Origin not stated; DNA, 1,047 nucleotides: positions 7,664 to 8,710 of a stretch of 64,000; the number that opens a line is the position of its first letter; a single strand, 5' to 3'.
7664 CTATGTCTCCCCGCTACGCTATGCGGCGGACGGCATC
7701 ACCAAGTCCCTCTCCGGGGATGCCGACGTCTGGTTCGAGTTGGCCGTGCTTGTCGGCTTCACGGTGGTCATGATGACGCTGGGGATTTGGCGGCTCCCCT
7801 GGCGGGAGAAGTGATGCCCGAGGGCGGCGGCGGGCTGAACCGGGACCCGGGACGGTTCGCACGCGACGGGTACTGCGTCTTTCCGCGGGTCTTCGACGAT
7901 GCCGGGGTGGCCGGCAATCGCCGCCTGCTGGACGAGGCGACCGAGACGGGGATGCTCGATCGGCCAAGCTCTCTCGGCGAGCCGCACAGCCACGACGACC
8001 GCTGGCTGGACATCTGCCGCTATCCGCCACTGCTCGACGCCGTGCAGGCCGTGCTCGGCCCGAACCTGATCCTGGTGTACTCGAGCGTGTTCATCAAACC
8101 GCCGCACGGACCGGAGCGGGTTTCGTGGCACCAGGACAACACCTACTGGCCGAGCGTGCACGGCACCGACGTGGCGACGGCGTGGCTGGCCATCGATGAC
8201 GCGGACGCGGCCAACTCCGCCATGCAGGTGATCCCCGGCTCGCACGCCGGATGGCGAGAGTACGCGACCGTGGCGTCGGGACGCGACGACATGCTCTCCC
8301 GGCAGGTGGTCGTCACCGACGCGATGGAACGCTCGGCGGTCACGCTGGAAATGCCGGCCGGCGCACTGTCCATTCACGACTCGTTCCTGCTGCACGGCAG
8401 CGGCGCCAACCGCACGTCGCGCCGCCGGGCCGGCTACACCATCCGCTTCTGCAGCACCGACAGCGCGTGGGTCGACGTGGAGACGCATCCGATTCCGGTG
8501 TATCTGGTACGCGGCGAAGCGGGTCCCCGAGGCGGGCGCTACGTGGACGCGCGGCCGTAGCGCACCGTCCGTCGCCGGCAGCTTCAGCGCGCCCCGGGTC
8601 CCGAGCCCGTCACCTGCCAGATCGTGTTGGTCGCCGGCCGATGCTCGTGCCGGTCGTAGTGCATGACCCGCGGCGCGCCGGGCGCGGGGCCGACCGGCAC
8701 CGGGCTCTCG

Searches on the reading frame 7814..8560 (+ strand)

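Call 3: search_protein_families(library=pfam, proteins=[window:7814-8560:+], max_evalue=1)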
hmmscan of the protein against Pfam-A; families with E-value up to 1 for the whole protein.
window:7814-8560:+ (248 aa): 1 family
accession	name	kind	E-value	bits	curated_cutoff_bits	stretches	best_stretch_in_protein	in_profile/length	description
PF05721.19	PhyH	-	1.9e-30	107.2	22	1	15-206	1-212/213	Phytanoyl-CoA dioxygenase (PhyH)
